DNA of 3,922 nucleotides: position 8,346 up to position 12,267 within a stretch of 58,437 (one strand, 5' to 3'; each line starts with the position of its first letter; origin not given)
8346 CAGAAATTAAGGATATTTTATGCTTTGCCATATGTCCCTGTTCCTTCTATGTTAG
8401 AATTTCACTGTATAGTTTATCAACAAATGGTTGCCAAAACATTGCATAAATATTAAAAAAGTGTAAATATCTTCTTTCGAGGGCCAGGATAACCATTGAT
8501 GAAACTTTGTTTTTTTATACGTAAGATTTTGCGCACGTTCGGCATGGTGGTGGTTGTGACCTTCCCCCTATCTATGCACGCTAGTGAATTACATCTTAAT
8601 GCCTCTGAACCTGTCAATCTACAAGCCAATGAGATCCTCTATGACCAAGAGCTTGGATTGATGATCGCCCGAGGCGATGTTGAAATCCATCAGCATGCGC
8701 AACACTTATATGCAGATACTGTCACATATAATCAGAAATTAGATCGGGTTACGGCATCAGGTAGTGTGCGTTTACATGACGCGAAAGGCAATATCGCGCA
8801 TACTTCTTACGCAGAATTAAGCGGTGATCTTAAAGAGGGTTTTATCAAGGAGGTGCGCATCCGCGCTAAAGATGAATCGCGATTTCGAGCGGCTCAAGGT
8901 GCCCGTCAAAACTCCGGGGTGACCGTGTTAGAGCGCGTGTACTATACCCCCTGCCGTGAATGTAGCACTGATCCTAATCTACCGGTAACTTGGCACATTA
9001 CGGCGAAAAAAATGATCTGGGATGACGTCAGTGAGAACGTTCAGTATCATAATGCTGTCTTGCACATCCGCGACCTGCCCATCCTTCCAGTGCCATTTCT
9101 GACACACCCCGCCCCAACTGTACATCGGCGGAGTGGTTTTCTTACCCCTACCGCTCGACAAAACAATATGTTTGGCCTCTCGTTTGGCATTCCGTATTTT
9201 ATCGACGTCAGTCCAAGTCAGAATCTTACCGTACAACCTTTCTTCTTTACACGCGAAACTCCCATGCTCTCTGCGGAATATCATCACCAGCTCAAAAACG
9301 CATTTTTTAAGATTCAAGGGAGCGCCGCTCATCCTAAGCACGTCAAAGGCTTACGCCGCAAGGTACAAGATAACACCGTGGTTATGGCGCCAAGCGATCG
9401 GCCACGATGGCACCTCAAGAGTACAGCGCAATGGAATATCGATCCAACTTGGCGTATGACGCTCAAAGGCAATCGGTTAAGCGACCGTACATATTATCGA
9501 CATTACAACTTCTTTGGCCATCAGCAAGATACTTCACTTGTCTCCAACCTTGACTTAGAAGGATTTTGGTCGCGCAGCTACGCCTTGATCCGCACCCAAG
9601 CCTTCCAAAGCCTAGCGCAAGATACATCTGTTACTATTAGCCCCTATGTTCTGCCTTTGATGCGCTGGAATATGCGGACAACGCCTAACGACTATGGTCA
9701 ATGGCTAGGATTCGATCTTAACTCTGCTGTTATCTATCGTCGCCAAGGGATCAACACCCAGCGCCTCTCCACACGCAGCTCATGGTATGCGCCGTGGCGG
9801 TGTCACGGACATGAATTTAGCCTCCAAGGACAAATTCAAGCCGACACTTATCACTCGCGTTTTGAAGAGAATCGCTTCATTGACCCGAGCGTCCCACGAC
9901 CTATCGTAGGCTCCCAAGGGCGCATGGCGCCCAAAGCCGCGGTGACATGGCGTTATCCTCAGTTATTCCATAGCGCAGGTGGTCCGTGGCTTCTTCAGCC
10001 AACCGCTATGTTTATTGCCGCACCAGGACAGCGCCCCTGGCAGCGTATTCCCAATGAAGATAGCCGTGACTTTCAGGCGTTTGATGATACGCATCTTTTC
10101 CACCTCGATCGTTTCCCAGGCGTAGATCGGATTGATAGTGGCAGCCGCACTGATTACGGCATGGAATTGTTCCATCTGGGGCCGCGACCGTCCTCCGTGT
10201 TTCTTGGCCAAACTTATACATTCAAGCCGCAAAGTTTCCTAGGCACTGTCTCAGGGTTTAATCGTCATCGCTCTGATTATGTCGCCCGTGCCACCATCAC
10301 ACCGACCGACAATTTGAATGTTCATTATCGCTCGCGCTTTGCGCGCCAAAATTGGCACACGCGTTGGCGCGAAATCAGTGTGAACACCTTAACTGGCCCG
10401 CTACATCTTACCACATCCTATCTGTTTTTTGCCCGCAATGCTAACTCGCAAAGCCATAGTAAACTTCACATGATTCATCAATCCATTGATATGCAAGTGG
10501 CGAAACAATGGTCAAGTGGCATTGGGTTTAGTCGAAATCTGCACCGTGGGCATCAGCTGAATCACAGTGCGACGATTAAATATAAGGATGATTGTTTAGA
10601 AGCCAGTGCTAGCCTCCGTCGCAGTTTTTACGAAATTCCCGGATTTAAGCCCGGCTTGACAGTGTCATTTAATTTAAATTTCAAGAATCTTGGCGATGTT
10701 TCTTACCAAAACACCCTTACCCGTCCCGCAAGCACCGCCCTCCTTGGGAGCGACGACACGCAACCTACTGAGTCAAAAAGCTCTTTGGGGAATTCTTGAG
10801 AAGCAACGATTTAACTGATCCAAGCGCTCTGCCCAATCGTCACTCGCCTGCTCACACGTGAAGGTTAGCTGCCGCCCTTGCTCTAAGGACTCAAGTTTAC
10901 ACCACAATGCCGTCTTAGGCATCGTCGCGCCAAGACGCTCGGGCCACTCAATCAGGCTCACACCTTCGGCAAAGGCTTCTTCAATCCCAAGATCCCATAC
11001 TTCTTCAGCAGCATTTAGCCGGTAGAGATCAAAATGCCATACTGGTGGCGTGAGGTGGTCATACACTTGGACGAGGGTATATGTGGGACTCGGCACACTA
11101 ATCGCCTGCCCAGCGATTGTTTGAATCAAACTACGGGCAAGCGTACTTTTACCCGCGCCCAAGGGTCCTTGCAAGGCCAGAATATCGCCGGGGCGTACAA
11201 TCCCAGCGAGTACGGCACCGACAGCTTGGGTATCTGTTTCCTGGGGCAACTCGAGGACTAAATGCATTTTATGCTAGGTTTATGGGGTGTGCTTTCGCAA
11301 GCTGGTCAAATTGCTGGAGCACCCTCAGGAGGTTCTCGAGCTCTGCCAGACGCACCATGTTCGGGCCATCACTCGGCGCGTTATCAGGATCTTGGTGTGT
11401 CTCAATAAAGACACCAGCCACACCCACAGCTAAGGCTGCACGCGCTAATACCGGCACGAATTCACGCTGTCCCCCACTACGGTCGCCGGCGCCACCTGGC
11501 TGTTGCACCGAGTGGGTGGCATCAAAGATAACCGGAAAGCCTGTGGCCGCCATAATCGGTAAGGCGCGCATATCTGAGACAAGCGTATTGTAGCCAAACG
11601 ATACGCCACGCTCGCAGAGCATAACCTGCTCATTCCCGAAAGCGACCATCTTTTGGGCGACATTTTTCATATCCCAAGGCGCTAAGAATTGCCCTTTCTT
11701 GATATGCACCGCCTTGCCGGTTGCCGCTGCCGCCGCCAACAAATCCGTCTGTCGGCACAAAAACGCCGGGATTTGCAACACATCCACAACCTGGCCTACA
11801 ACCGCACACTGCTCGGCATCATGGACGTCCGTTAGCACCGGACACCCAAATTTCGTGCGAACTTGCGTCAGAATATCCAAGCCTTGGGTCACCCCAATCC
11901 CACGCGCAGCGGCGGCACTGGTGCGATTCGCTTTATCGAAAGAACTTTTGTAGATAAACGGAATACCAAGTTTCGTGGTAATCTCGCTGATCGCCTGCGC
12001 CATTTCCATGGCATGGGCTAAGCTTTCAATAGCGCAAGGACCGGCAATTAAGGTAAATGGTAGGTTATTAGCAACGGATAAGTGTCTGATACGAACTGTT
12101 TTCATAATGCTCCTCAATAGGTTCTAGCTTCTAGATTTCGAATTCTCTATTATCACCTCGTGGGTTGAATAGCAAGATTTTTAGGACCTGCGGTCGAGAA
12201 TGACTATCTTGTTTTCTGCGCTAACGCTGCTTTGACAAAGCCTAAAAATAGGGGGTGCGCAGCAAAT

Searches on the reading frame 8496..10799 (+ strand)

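Call 22: search_protein_families(library=pfam, proteins=[window:8496-10799:+], max_evalue=0.001)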
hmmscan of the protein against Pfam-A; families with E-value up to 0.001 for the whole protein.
window:8496-10799:+ (767 aa): 2 families
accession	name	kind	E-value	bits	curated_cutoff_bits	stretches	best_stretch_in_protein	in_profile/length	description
PF04453.20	LptD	-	1.4e-38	133.7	22.4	1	304-672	3-384/384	LPS transport system D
PF19838.5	LptD_2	-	0.00021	20.6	22.5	1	186-395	5-205/464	LptD protein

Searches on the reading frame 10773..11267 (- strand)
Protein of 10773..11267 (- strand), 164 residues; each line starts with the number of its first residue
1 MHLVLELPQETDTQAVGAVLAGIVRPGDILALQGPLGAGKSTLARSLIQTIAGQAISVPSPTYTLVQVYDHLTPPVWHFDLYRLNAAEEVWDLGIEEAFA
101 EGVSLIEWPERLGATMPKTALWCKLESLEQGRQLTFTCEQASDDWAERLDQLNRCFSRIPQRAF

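Call 22: search_protein_families(library=pfam, proteins=[window:10773-11267:-], max_evalue=0.001)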
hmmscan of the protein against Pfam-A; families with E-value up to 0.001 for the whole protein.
window:10773-11267:- (164 aa): 3 families
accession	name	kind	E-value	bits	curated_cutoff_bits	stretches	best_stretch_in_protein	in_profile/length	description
PF02367.23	TsaE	-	2.1e-34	118.6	26.6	1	8-132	2-126/128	Threonylcarbamoyl adenosine biosynthesis protein TsaE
PF13481.12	AAA_25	-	0.00039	20.5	27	0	18-52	24-58/195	AAA domain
PF00005.33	ABC_tran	-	0.0005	21.1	25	1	24-51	8-35/137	ABC transporter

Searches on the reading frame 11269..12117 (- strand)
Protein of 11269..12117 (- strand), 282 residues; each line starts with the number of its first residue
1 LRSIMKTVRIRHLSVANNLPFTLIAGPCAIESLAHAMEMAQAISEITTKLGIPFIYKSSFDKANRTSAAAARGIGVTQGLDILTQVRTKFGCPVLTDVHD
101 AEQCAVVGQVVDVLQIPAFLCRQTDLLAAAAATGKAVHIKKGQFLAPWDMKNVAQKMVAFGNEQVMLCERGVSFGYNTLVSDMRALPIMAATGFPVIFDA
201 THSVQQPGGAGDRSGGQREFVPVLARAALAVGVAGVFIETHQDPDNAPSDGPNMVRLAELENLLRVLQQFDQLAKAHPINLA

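Call 22: search_protein_families(library=pfam, proteins=[window:11269-12117:-], max_evalue=0.001)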
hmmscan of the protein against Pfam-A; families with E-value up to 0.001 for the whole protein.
window:11269-12117:- (282 aa): 1 family
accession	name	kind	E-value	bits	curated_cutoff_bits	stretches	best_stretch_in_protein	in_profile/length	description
PF00793.26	DAHP_synth_1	-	1.5e-77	260.6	25.5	1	17-274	14-268/270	DAHP synthetase I family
